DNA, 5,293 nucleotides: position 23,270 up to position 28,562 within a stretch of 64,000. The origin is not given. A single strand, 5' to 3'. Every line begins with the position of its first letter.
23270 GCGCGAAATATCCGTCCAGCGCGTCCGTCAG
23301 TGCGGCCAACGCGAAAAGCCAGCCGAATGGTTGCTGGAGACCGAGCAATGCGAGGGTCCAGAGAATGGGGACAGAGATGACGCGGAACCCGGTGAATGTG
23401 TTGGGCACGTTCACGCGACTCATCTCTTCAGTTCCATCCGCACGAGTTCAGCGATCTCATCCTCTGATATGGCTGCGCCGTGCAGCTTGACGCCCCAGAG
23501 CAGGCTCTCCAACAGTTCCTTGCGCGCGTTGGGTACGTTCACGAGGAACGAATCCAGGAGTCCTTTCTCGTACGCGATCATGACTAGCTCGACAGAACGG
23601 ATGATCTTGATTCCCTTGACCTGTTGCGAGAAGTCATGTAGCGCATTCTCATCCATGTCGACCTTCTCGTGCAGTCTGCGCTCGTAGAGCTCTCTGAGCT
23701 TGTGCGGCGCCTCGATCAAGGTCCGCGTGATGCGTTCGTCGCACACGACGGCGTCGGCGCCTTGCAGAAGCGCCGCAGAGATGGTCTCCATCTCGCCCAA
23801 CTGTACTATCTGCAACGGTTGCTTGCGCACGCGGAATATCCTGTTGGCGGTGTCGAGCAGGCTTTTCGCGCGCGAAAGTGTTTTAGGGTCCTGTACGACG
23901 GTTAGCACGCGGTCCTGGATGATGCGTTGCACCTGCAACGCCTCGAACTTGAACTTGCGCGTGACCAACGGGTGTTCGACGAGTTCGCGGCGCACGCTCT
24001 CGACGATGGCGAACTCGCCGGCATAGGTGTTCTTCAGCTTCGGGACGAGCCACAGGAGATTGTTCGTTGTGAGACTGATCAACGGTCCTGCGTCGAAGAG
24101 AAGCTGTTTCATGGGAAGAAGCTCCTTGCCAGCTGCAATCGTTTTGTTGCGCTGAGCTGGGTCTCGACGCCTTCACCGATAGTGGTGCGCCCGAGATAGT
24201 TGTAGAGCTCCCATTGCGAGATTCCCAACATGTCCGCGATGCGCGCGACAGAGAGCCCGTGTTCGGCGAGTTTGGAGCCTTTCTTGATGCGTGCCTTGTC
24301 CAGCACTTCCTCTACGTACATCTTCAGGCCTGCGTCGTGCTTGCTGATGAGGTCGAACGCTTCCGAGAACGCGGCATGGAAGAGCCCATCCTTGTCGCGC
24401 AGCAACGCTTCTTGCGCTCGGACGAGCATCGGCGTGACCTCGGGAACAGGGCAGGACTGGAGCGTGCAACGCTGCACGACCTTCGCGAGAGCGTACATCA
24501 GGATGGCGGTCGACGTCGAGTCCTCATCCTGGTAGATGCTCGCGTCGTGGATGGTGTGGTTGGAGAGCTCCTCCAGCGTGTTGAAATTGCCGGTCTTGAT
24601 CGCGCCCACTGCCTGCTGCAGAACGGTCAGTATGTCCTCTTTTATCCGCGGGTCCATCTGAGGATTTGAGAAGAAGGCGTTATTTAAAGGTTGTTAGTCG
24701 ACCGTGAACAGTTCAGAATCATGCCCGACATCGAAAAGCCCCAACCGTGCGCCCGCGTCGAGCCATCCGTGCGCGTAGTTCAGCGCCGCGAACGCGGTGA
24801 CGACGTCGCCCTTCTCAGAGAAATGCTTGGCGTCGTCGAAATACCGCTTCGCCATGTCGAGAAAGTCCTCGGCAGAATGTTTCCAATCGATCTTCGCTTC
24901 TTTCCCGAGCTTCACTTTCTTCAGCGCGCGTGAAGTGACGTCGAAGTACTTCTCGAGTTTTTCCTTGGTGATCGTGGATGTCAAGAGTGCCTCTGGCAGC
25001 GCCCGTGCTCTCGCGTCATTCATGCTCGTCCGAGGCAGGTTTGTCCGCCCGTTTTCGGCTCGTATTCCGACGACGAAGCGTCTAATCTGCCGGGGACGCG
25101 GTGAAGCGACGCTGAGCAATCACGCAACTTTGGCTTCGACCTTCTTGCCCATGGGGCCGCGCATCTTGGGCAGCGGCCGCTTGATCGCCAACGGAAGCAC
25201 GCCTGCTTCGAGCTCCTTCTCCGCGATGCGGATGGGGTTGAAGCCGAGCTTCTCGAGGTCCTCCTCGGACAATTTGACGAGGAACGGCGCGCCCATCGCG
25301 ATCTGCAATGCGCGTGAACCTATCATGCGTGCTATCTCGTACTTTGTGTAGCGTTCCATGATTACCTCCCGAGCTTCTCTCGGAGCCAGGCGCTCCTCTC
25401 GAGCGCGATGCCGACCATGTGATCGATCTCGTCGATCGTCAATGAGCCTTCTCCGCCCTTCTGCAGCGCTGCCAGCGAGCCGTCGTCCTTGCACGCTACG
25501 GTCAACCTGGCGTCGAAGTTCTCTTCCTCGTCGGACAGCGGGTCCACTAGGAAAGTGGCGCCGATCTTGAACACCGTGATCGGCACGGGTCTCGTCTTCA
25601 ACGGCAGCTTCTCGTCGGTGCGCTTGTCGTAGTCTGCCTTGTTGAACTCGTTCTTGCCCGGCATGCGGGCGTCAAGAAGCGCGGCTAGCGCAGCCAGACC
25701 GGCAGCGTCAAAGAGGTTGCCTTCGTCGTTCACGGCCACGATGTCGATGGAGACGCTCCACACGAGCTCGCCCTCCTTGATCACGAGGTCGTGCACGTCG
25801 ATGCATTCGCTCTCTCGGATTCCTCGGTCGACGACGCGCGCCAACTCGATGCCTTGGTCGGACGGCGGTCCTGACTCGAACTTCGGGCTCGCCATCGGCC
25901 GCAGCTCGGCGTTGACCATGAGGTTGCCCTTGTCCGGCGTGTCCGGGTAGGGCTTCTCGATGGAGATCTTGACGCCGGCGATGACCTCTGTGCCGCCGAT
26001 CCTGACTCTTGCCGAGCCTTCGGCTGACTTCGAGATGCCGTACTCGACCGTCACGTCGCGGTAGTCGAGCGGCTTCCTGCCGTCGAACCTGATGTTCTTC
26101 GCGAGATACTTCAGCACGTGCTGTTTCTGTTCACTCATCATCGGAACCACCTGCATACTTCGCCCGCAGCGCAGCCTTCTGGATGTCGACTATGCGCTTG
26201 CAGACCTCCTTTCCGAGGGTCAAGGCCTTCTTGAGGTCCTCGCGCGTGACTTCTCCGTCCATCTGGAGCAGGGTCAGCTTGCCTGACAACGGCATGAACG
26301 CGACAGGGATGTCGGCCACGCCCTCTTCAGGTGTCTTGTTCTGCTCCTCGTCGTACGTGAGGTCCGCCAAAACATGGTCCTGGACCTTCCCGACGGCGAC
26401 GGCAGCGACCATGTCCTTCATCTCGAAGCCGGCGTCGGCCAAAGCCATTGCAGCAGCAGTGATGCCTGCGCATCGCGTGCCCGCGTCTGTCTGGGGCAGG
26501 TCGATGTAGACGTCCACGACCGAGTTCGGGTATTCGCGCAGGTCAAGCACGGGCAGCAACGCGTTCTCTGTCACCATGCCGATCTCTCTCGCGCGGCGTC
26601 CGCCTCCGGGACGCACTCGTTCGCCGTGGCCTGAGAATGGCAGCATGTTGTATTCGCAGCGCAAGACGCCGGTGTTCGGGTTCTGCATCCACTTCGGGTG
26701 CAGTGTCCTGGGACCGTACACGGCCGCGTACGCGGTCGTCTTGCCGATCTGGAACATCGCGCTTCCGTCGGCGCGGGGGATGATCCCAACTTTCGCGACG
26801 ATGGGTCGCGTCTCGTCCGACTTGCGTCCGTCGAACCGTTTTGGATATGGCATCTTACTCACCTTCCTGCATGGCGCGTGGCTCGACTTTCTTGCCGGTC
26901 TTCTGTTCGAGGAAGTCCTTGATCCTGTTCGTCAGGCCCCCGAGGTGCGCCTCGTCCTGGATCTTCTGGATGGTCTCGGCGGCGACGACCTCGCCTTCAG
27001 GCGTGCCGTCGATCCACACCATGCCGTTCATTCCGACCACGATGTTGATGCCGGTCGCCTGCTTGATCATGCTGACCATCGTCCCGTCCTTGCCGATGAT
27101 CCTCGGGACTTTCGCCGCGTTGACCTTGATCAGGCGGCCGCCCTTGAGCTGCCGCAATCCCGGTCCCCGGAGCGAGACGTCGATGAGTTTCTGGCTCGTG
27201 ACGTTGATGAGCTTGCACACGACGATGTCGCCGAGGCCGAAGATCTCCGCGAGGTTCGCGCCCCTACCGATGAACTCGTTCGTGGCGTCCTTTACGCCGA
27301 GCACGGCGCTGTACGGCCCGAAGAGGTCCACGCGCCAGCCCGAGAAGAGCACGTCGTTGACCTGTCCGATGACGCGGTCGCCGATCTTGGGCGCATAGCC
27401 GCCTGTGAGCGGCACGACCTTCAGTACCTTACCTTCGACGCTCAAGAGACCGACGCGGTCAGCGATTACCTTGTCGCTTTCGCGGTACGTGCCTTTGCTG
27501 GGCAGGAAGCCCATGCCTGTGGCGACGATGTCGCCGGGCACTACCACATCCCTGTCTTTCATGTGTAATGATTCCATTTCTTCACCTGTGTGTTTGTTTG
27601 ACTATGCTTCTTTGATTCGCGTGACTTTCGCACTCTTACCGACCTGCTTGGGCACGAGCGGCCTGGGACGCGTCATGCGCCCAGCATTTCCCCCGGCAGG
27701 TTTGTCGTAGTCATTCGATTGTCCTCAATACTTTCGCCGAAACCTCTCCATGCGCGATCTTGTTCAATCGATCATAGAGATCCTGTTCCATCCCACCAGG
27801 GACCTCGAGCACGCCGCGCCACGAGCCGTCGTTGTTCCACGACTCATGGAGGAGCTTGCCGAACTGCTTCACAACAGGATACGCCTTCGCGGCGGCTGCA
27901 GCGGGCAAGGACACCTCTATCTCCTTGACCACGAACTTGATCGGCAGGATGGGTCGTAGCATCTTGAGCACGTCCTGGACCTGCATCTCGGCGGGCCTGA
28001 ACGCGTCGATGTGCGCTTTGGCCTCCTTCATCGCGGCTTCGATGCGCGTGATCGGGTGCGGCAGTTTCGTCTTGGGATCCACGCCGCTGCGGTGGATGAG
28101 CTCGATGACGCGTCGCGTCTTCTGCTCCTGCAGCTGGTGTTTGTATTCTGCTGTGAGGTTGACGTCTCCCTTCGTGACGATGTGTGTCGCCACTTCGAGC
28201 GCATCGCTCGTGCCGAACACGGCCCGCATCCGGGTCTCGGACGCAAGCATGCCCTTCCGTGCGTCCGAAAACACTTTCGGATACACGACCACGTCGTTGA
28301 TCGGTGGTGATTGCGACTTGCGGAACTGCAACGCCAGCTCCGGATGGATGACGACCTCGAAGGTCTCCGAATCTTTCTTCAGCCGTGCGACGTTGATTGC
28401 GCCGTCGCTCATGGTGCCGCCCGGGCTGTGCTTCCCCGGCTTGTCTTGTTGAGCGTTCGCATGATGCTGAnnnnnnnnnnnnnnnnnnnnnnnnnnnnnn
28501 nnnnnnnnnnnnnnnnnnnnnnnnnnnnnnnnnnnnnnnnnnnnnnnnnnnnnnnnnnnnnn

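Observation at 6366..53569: REP-like family of dispersed imperfect palindromes sitting just after stop codons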

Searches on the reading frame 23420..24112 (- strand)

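Call 55: search_protein_families(library=pfam, proteins=[window:23420-24112:-], max_evalue=0.01)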
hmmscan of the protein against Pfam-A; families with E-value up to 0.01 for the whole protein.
window:23420-24112:- (230 aa): 1 family
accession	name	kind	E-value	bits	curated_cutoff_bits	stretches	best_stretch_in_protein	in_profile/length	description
PF25000.1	DUF7779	-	0.009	16.7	27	0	32-73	49-90/95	Domain of unknown function (DUF7779)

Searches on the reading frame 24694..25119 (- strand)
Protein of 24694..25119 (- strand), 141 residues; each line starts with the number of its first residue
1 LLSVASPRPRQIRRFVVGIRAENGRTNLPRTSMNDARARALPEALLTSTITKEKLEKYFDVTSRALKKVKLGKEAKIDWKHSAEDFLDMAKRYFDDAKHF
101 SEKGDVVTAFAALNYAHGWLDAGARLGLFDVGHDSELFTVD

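Call 16: search_protein_families(library=pfam, proteins=[window:24694-25119:-])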
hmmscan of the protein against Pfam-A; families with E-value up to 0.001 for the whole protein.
window:24694-25119:- (141 aa): 1 family
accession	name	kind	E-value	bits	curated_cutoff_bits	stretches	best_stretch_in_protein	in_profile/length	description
PF04010.18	DUF357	-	1.4e-27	95.9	29.4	1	57-129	1-73/73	Protein of unknown function (DUF357)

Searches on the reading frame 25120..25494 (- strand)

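Call 17: search_protein_families(library=pfam, proteins=[window:25120-25494:-])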
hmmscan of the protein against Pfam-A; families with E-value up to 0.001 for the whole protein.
window:25120-25494:- (124 aa): 1 family
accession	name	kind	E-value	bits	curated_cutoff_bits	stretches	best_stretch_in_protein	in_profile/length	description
PF01192.27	RNA_pol_Rpb6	-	8.8e-09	35.7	26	1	50-101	8-52/53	RNA polymerase Rpb6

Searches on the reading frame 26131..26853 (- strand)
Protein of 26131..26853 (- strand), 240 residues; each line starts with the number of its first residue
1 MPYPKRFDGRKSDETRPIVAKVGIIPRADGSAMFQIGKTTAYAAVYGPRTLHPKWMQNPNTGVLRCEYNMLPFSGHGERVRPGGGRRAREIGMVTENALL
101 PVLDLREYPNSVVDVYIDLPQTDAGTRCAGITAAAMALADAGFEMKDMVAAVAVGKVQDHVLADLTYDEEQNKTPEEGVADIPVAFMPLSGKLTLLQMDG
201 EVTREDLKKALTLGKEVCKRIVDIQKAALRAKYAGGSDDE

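Call 24: find_related_loci(query=window:26131-26853:-, collection=genome_contigs, flank=10000)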
Query window:26131-26853:- (240 aa) in genome_contigs; peptide patterns used: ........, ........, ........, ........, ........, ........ (x = any residue, [..] = any of these).
37 stretches matched a pattern; 5 encode a relative of the query (tblastn E <= 1e-3); 5 distinct loci.
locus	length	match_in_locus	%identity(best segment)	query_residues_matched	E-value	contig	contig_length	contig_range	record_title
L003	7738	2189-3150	89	1-235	3e-141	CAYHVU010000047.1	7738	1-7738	MAG TPA_asm: uncultured Methanosarcinales archaeon isolate ERP119705_co17_340 genome assembly, contig: NODE_15333_length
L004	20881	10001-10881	89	1-235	2e-135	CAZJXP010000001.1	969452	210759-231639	MAG TPA_asm: uncultured Methanosarcinales archaeon isolate SRP292972_co2_156 genome assembly, contig: NODE_1_length_9694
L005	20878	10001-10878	88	1-235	9e-133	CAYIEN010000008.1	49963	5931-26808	MAG TPA_asm: uncultured Methanosarcinales archaeon isolate ERP119705_co18_167 genome assembly, contig: NODE_583_length_4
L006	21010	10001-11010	64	3-236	2e-101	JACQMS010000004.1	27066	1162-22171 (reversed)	MAG: Candidatus Woesearchaeota archaeon isolate NC_groundwater_1235_Ag_S-0.1um_37_158 S_p1_S3_coassembly_k141_235115, wh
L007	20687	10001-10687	61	1-233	5e-81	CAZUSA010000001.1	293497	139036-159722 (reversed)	MAG TPA_asm: Candidatus Woesearchaeota archaeon isolate binchicken_co46_946 genome assembly, contig: NODE_30_length_2934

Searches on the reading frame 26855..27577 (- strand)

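Call 17: search_protein_families(library=pfam, proteins=[window:26855-27577:-])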
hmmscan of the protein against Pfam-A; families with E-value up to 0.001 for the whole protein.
window:26855-27577:- (240 aa): 5 families
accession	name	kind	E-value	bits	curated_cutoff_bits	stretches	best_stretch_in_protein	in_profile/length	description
PF15985.11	KH_6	-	4.1e-09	37.1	27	1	147-193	1-45/47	KH domain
PF22625.2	ECR1_N_2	-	4.1e-09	36.5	27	1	9-57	1-50/51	Exosome RNA binding protein RRP4 N-terminal domain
PF21266.3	RRP4_S1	-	1.4e-06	28.9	27.3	1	61-96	2-37/73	RRP4, S1 domain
PF00013.35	KH_1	-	8.9e-06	25.8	21.5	1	150-204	4-65/66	KH domain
PF14382.12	ECR1_N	-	2e-05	24.7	27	1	11-47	1-37/38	Exosome complex exonuclease RRP4 N-terminal region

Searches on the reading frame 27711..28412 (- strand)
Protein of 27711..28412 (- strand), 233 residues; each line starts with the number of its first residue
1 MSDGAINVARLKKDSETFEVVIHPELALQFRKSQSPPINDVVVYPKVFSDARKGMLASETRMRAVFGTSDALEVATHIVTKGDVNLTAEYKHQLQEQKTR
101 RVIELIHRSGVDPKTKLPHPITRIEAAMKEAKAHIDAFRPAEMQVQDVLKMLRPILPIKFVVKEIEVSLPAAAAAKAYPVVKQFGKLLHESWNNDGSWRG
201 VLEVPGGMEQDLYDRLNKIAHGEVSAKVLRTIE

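Call 17: search_protein_families(library=pfam, proteins=[window:27711-28412:-])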
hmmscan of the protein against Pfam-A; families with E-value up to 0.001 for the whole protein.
window:27711-28412:- (233 aa): 3 families
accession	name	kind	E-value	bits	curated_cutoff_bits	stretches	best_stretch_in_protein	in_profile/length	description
PF09377.16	SBDS_domain_II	-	2.3e-22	79.1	27.2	1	100-160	1-61/62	SBDS protein, domain II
PF01172.24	SBDS_N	-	1e-20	73.9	24.6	1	7-90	3-86/88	Shwachman-Bodian-Diamond syndrome (SBDS) N-terminal domain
PF20268.4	SBDS_C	-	1.6e-15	57.2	27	1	164-230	2-70/71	SBDS protein, C-terminal domain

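Call 20: find_encoding_contigs(protein=window:27711-28412:-, flank=10000, max_places=6)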
Protein window:27711-28412:- (233 aa): 2 contigs read that carry it; 2 places shown.
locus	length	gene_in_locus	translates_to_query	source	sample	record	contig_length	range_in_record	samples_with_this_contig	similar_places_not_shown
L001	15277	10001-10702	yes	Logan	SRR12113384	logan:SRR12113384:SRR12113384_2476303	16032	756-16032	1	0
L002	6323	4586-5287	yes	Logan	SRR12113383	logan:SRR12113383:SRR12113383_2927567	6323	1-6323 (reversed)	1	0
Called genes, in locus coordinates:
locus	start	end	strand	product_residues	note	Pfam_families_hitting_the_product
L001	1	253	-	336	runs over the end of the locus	?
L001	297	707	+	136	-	PF01092:Ribosomal_S6e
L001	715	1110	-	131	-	-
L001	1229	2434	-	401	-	PF07690:MFS_1, PF12832:MFS_1_like (weak), PF07690:MFS_1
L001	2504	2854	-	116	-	PF01981:PTH2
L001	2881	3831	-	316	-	-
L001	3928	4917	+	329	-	PF17835:NOG1_N, PF03193:RsgA_GTPase (faint), PF01926:MMR_HSR1, PF02421:FeoB_N, PF02492:cobW (faint), PF00009:GTP_EFTU (weak), PF06858:NOG1, PF16897:MMR_HSR1_Xtn (weak)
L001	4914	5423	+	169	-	-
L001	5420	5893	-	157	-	-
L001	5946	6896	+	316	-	PF01699:Na_Ca_ex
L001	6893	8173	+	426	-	PF27218:MJ0043_C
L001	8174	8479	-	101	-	-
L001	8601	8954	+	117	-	PF01900:RNase_P_Rpp14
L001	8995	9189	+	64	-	-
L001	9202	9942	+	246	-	PF10584:Proteasome_A_N, PF00227:Proteasome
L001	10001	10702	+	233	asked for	PF01172:SBDS_N, PF09377:SBDS_domain_II, PF20268:SBDS_C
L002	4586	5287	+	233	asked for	PF01172:SBDS_N, PF09377:SBDS_domain_II, PF20268:SBDS_C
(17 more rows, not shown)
